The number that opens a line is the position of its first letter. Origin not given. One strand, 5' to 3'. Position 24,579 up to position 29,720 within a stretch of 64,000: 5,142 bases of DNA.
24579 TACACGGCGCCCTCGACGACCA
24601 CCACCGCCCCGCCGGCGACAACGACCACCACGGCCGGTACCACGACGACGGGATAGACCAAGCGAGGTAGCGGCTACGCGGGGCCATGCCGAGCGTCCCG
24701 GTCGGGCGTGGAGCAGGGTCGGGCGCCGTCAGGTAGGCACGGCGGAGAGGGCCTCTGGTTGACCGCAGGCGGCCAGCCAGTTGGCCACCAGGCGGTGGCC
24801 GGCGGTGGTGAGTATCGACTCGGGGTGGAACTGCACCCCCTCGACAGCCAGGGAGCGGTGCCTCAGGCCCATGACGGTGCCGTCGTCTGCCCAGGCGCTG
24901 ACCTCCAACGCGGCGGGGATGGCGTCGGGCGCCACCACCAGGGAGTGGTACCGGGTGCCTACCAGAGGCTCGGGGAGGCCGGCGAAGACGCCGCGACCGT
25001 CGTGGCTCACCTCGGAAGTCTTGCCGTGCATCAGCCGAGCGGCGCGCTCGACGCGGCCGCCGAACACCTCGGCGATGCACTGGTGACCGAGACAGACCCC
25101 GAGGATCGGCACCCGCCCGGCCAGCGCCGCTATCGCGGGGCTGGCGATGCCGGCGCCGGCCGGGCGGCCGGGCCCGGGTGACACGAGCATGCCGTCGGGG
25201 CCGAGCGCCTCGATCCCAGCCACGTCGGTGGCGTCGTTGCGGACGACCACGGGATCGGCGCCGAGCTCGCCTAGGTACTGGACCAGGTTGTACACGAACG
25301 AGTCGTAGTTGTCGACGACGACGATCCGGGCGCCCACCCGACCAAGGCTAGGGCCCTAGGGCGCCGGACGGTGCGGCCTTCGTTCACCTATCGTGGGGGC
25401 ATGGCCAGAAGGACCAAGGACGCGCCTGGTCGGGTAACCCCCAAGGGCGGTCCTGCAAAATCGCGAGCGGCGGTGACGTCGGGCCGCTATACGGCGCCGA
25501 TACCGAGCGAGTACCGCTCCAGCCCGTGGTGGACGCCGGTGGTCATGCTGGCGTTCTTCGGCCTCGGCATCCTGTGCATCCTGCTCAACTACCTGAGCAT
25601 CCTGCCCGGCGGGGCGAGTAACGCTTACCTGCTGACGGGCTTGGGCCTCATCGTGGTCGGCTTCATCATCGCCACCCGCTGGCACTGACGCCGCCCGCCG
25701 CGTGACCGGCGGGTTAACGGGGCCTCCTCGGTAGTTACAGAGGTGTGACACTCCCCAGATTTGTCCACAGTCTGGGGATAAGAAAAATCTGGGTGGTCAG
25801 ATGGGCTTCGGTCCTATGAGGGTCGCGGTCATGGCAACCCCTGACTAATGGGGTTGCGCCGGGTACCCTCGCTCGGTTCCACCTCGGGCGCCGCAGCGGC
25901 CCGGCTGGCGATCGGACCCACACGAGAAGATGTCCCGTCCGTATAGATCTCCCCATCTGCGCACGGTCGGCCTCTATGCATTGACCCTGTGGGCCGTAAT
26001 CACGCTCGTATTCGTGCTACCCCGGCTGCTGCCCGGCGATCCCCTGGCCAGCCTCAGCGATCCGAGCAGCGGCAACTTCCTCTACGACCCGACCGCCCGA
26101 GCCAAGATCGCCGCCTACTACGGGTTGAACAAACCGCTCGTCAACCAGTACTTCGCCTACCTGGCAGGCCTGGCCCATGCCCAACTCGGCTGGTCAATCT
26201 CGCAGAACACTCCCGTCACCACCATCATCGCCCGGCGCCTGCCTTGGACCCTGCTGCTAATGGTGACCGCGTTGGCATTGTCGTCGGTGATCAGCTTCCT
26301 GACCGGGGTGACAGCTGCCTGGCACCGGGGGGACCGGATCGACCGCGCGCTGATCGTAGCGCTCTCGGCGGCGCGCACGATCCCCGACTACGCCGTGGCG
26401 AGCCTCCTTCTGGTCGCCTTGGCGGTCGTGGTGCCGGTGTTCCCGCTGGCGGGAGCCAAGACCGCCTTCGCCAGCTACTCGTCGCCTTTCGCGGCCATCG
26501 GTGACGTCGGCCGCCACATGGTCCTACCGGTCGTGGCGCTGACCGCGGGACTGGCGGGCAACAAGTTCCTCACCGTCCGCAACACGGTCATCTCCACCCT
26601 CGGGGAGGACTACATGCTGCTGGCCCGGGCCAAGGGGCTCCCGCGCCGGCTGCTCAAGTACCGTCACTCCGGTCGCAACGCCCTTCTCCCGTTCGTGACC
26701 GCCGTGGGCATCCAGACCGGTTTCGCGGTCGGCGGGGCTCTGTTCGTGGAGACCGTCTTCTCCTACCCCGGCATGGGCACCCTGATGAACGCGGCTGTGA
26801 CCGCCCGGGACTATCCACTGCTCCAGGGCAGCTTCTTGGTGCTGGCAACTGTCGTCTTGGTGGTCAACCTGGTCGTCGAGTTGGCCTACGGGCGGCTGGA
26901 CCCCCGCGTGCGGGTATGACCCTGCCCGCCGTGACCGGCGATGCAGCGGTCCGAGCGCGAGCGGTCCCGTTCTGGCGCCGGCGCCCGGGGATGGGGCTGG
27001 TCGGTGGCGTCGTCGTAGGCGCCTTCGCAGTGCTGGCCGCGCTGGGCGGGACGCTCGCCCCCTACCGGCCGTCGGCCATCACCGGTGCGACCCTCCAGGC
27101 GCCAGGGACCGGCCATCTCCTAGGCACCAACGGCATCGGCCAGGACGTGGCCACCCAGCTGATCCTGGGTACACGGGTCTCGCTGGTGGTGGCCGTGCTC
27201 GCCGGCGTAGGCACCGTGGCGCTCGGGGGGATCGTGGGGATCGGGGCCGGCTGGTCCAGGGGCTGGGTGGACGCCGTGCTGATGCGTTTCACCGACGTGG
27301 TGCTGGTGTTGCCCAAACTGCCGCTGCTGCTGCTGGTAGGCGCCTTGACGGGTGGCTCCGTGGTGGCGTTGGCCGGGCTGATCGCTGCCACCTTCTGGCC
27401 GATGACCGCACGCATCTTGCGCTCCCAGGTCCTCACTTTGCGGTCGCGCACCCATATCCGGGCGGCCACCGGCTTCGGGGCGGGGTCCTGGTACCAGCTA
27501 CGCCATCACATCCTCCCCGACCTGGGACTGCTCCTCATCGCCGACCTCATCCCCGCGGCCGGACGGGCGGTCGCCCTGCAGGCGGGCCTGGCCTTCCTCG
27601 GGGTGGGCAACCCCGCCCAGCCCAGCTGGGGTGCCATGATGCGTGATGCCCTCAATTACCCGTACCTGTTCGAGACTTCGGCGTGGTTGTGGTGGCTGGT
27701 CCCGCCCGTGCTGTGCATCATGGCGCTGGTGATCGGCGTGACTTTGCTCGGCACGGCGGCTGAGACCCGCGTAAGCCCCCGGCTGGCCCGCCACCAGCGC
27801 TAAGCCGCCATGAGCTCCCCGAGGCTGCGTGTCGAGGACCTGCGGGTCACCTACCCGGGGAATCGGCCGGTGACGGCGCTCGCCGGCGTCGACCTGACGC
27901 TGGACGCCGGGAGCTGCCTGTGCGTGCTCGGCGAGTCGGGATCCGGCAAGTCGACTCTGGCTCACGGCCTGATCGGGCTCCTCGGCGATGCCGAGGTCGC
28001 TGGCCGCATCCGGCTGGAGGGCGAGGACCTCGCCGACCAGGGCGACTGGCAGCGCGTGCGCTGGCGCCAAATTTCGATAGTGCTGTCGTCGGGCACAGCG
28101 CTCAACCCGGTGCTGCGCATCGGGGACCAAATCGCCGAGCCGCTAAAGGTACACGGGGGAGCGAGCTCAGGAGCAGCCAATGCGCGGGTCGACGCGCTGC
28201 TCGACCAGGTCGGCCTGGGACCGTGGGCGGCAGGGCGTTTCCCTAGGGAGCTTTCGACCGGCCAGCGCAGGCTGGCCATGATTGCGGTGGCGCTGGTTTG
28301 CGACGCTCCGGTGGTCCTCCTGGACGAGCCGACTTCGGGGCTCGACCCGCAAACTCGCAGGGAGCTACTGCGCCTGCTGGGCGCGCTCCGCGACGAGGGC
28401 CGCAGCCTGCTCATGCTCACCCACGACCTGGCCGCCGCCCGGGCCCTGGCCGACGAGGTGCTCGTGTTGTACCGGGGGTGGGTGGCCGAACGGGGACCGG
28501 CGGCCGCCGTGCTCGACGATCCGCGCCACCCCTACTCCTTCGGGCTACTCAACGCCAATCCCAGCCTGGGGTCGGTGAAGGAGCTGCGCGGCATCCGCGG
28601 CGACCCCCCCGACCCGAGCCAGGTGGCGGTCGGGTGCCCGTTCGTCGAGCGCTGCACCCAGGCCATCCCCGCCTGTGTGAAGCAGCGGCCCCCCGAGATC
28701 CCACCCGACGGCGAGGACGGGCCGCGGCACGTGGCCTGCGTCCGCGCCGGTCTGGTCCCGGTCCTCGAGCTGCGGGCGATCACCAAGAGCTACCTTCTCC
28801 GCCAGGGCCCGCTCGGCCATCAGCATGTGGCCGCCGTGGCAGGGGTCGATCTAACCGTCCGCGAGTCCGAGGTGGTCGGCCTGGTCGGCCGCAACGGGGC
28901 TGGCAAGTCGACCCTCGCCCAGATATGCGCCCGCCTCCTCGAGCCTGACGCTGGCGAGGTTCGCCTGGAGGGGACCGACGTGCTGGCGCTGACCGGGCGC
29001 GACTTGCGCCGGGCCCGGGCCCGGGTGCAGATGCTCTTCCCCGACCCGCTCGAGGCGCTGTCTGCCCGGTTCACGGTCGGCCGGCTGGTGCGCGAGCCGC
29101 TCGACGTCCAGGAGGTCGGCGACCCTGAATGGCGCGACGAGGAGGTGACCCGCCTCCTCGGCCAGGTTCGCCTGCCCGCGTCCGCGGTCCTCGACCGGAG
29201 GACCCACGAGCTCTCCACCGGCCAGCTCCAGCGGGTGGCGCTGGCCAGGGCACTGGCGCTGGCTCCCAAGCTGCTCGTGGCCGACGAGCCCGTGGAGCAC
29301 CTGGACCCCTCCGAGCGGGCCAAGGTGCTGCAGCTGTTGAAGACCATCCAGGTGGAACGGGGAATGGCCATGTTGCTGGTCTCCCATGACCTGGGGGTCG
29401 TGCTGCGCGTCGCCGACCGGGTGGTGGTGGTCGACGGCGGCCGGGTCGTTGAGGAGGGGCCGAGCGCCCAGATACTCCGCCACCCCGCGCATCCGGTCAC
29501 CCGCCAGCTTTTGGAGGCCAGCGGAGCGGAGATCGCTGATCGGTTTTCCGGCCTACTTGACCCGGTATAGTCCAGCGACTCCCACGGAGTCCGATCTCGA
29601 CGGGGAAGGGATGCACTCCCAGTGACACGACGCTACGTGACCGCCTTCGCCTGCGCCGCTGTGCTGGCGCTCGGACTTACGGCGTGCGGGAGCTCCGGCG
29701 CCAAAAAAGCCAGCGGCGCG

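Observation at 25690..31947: Dpp/Nik-like ABC operon with unusual gene order, fused ATPases and a terminal FmdE-like zinc-ribbon protein; structured low-GC leader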

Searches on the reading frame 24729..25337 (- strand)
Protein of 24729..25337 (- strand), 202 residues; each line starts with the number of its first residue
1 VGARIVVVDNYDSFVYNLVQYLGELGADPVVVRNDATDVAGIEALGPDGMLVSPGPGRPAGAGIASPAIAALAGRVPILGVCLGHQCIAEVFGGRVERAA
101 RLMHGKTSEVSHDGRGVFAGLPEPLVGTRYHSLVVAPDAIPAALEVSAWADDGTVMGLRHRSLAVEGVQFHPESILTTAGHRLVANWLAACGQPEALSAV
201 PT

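Call 4: search_protein_families(library=pfam, proteins=[window:24729-25337:-])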
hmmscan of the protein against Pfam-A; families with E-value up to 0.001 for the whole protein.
window:24729-25337:- (202 aa): 2 families
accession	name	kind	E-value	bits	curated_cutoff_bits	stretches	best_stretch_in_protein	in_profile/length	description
PF00117.34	GATase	-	2.5e-57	194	22.8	1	6-188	1-187/190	Glutamine amidotransferase class-I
PF07722.19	Peptidase_C26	-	3e-10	40.7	20.5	1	70-173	100-219/219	Peptidase C26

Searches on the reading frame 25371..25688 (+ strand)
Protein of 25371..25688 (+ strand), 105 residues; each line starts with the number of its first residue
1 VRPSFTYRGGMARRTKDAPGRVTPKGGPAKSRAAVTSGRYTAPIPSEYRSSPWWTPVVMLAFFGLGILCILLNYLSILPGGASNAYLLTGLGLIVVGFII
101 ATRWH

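Call 4: search_protein_families(library=pfam, proteins=[window:25371-25688:+])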
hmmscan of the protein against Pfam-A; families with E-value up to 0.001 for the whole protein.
window:25371-25688:+ (105 aa): 1 family
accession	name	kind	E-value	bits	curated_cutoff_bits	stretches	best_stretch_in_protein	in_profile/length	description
PF06781.17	CrgA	-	2.7e-10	40.7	24.8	1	44-105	24-89/89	Cell division protein CrgA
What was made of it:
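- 25371..25688 (+): crgA (upstream neighbour, not part of the operon). It marks the conserved pbpA-pknB-trpG-crgA block. Pfam CrgA, E=2.7e-10 (call 4).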

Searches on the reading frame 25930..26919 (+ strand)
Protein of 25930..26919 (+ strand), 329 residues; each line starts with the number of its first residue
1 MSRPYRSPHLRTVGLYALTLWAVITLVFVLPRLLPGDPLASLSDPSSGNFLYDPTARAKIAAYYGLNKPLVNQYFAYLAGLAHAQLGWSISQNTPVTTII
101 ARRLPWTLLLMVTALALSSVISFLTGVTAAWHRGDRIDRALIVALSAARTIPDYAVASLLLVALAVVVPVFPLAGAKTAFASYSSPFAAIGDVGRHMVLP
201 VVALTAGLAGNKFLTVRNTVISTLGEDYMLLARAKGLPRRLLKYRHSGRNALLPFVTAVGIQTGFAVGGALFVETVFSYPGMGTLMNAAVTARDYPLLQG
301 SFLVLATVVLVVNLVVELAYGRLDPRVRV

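Call 4: search_protein_families(library=pfam, proteins=[window:25930-26919:+])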
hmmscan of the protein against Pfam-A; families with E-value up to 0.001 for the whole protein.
window:25930-26919:+ (329 aa): 2 families
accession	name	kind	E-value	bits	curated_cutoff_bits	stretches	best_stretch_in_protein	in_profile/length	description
PF00528.27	BPD_transp_1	-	3.7e-32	112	26.4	1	123-328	2-183/184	Binding-protein-dependent transport system inner membrane component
PF19300.4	BPD_transp_1_N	-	9.5e-05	23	23.8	0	17-110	13-113/114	Binding-prot-dependent transport system membrane comp, N-term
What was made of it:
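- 25930..26919 (+): ABC permease 1 (DppB/NikB-type). BPD_transp_1, E=3.7e-32 (call 4).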

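Call 6: search_protein_families(library=ncbifam, proteins=[window:25930-26919:+], max_evalue=0.00001)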
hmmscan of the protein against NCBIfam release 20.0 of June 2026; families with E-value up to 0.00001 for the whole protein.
window:25930-26919:+ (329 aa): 12 families
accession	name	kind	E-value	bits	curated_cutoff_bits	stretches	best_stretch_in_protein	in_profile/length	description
NF045470.1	Opp2B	equivalog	2.6e-66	223.9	350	1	17-328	6-300/300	nickel ABC transporter permease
NF045472.1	Opp4B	equivalog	7.8e-55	186.4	450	1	20-328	16-319/319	oligopeptide ABC transporter permease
NF045469.1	Opp1B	equivalog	1.9e-50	172.1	380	1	19-328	14-307/307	nickel/cobalt ABC transporter permease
NF045471.1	Opp3B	equivalog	5.2e-50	170.6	480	1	13-329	9-304/308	oligopeptide ABC transporter permease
TIGR02789.1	nickel_nikB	equivalog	4.6e-49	167.5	447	1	22-328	18-307/314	nickel ABC transporter permease subunit NikB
NF011661.0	PRK15081.1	equivalog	7.1e-49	166.9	463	1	12-328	9-304/306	glutathione ABC transporter permease GsiC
NF008161.0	PRK10914.1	equivalog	2.4e-47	161.7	590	1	10-328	6-336/339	dipeptide ABC transporter permease DppB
NF007677.0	PRK10352.1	equivalog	2.1e-44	151.9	433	1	15-328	11-307/314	nickel ABC transporter permease subunit NikB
NF007008.0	PRK09471.1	equivalog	1.4e-39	136.3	388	1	19-328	15-305/306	oligopeptide ABC transporter permease OppB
NF011712.0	PRK15133.1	subfamily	6.3e-35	120.8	445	1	51-327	80-359/364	microcin C ABC transporter permease YejB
NF043081.1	MMSYN1_0165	equivalog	1.5e-22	80.2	350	1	75-328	148-385/388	oligopeptide ABC transporter permease OppB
NF011690.0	PRK15110.1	equivalog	5.5e-22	78.6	432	1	69-318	39-304/321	putrescine export ABC transporter permease SapB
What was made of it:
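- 25930..26919 (+): The best NCBIfam model is Opp2B 'nickel ABC transporter permease', 224 bits, below its 350-bit cut-off (call 6).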

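Call 41: find_related_loci(query=window:25930-26919:+, collection=metagenome_contigs, flank=8000)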
Query window:25930-26919:+ (329 aa) in metagenome_contigs; peptide patterns used: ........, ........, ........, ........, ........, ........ (x = any residue, [..] = any of these).
183 stretches matched a pattern; 30 encode a relative of the query (tblastn E <= 1e-3); 30 distinct loci.
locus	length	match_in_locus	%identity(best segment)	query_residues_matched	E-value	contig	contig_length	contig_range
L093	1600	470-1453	95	1-328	0e+0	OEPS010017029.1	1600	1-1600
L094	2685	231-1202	70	3-324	8e-157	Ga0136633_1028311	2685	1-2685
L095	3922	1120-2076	68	7-325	2e-149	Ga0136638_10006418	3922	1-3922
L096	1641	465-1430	68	3-324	3e-157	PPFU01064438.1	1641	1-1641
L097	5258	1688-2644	68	7-325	2e-146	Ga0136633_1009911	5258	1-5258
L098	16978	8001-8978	66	1-326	1e-142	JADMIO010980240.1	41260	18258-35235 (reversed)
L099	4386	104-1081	67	3-327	7e-141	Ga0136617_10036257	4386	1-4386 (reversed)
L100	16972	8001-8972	65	1-324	4e-137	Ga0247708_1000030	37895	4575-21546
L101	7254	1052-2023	66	2-325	3e-135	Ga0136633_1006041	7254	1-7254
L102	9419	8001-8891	66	28-324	1e-128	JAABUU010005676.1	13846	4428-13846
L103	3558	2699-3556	68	7-292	3e-132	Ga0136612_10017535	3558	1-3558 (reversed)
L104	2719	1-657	71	109-327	1e-88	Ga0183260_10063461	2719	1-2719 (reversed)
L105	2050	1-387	78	197-325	3e-64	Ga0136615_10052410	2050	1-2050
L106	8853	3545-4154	71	28-324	2e-54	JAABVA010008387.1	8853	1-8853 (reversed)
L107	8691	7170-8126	36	16-328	6e-50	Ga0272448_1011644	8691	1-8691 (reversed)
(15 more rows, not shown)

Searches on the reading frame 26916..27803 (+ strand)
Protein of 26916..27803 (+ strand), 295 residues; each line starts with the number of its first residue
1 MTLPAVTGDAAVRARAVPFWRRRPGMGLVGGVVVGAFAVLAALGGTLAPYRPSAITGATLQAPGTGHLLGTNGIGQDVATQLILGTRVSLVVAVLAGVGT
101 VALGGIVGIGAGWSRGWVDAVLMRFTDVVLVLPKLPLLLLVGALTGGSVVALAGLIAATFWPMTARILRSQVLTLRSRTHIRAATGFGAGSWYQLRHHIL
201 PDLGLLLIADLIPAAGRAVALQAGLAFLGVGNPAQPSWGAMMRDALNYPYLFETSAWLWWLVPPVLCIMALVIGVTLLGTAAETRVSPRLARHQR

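Call 4: search_protein_families(library=pfam, proteins=[window:26916-27803:+])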
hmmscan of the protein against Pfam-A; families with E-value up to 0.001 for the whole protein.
window:26916-27803:+ (295 aa): 1 family
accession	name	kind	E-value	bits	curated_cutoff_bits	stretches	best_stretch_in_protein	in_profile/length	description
PF00528.27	BPD_transp_1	-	3.9e-18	66.3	26.4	1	104-290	1-182/184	Binding-protein-dependent transport system inner membrane component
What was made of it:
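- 26916..27803 (+): ABC permease 2 (DppC/NikC-type). Its start overlaps the permB stop by 4 nt. BPD_transp_1, E=3.9e-18 (call 4).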

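Call 6: search_protein_families(library=ncbifam, proteins=[window:26916-27803:+], max_evalue=0.00001)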
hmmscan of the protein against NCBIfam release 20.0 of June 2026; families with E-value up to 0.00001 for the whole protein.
window:26916-27803:+ (295 aa): 14 families
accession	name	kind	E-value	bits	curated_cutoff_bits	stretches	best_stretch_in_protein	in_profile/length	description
NF045476.1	Opp4C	equivalog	1.1e-53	182.3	350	1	26-282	15-271/278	oligopeptide ABC transporter permease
NF045474.1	Opp2C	equivalog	9.4e-40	136.7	300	1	58-281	11-230/236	nickel transporter permease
TIGR02790.1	nickel_nikC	equivalog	3.4e-37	128.4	358.45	1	30-282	4-253/258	nickel ABC transporter permease subunit NikC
NF007738.0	PRK10417.1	equivalog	1.8e-35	122.8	335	1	29-292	13-273/277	nickel ABC transporter permease subunit NikC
NF045473.1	Opp1C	equivalog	2.8e-35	122.1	350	1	27-289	7-266/267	nickel/cobalt ABC transporter permease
NF011662.0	PRK15082.1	equivalog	1.8e-32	112.9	484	1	8-292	18-302/303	glutathione ABC transporter permease GsiD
NF007376.0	PRK09881.1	equivalog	8.6e-31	107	434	1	19-290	25-293/298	D,D-dipeptide ABC transporter permease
NF008160.0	PRK10913.1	equivalog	2e-30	106.2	483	1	27-290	32-298/300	dipeptide ABC transporter permease DppC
NF047573.1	opine_perm_CntC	exception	5.6e-28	98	440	1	32-290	16-271/271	staphylopine uptake ABC transporter permease subunit CntC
NF043080.1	MMSYN1_0166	equivalog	8.3e-26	90.6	370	1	37-280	53-295/307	oligopeptide ABC transporter permease OppC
NF045475.1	Opp3C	equivalog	1.1e-24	87.2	450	1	67-282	108-319/328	oligopeptide ABC transporter permease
NF011935.0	PRK15406.1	equivalog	2.2e-21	76.9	433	1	64-271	79-283/302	oligopeptide ABC transporter permease OppC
NF011691.0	PRK15111.1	equivalog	9.5e-18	64.8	379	1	26-281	28-286/296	putrescine export ABC transporter permease SapC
NF011596.0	PRK15021.1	subfamily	4.3e-10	39.1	439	1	62-246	116-301/341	microcin C ABC transporter permease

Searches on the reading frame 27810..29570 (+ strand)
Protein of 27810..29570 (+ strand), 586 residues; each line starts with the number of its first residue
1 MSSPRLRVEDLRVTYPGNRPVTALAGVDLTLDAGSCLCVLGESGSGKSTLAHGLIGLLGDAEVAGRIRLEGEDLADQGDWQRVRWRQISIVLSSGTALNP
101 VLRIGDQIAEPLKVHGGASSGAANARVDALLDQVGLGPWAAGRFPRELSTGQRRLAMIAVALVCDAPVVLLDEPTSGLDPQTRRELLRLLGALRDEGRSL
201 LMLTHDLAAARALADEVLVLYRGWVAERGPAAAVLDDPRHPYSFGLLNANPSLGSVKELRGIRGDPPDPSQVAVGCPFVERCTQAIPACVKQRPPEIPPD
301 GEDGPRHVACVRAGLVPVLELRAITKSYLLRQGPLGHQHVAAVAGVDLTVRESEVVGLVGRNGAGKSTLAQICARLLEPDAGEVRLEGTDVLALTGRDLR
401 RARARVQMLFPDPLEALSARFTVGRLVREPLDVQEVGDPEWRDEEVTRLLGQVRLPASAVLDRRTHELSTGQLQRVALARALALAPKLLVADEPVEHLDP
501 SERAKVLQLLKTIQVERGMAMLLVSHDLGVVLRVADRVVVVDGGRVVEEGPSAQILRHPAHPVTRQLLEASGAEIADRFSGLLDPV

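Call 4: search_protein_families(library=pfam, proteins=[window:27810-29570:+])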
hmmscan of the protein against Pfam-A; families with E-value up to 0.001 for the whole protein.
window:27810-29570:+ (586 aa): 14 families
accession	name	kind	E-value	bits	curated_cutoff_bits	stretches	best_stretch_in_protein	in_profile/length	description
PF00005.33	ABC_tran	-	4.4e-56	189.7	25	2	345-495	3-136/137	ABC transporter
PF08352.17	oligo_HPY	-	5.3e-21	75.2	27.1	1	227-289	2-65/65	Oligopeptide/dipeptide transporter, C-terminal region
PF13304.12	AAA_21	-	1e-19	72.2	27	1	145-207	235-300/304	AAA domain, putative AbiEii toxin, Type IV TA system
PF02463.25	SMC_N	-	6.3e-13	49.1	40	2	353-533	24-204/220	RecF/RecN/SMC N terminal domain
PF13555.12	AAA_29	-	2e-07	31.1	27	0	347-380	16-49/61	P-loop containing region of AAA domain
PF13401.12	AAA_22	-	1.1e-06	29.5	27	0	34-74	5-33/130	AAA domain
PF05729.18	NACHT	-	1.7e-05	25.2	26.7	0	37-59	3-25/167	NACHT domain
PF13671.12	AAA_33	-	2.6e-05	25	27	0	356-524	2-106/143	AAA domain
PF13191.12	AAA_16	-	5.5e-05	24.2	32.6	0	354-510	25-156/167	AAA ATPase domain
PF01078.27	Mg_chelatase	-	6.4e-05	22.9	20.3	0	356-419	25-87/207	Magnesium chelatase, subunit ChlI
PF20720.3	nSTAND3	-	0.0003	20.9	27.2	0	31-55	14-38/155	Novel STAND NTPase 3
PF03193.22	RsgA_GTPase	-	0.00058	20.2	30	0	35-56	107-128/174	RsgA GTPase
PF13476.12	AAA_23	-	0.00081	20.5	27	0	353-371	19-37/201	AAA domain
PF02367.23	TsaE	-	0.00093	19.6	26.6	0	349-378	17-46/128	Threonylcarbamoyl adenosine biosynthesis protein TsaE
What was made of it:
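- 27810..29570 (+): Fused double ATPase. Walker A motifs start at residues 41 and 360. The linker domain carries Cys276/282/289/310 (nt 28635-28739). Two ABC_tran domains plus oligo_HPY (call 4).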

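Call 6: search_protein_families(library=ncbifam, proteins=[window:27810-29570:+], max_evalue=0.00001)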
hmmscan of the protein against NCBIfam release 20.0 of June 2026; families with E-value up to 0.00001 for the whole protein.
window:27810-29570:+ (586 aa): 191 families (the best 25 are shown)
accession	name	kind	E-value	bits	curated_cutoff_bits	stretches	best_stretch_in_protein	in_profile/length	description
NF008453.0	PRK11308.1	subfamily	8.6e-116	386.8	408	2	317-572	11-266/334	dipeptide ABC transporter ATP-binding protein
NF011659.0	PRK15079.1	equivalog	7e-106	353.7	540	2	338-570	35-267/334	murein tripeptide/oligopeptide ABC transporter ATP binding protein OppF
TIGR02769.1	nickel_nikE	equivalog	3.6e-101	338.1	332.55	2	319-570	3-252/265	nickel import ATP-binding protein NikE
NF043071.1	DppF_dipep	equivalog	2e-96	323.3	660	2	17-295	32-313/331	dipeptide ABC transporter ATP-binding subunit DppF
NF007010.1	PRK09473.1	subfamily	7.7e-96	320.6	575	2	6-295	2-299/318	oligopeptide ABC transporter ATP-binding protein OppD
NF007613.0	PRK10261.1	equivalog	4.1e-93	312.9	1077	2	316-571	311-567/623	glutathione ABC transporter ATP-binding protein GsiA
NF007739.0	PRK10419.1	subfamily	1.1e-91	307.1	354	2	319-570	4-253/268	nickel ABC transporter ATP-binding protein NikE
TIGR02770.1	nickel_nikD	equivalog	1.2e-91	306.2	318.7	2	343-570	2-228/230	nickel import ATP-binding protein NikD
NF011713.0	PRK15134.1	equivalog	4.6e-88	296.1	834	2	314-570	271-528/529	microcin C ABC transporter ATP-binding protein YejF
NF008246.0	PRK11022.1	equivalog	8.4e-85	284.7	541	2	341-571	21-257/326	dipeptide ABC transporter ATP-binding protein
NF047578.1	opine_ATP_CntD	equivalog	6.1e-82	274.8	380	2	341-582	18-263/266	staphylopine uptake ABC transporter ATP-binding protein CntD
NF047576.1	opine_ATP_CntF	equivalog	7.9e-82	274.4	385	2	341-580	18-261/264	staphylopine uptake ABC transporter ATP-binding protein CntF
NF011692.0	PRK15112.1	equivalog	3.6e-80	269.4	452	2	318-570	5-253/269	putrescine export ABC transporter ATP-binding protein SapF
TIGR04521.1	ECF_ATPase_2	equivalog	4.2e-79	265.5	330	2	340-560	18-237/279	energy-coupling factor transporter ATPase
NF043079.1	MMSYN1_0167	equivalog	6.9e-72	243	740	2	76-295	296-520/561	oligopeptide ABC transporter ATP-binding protein OppD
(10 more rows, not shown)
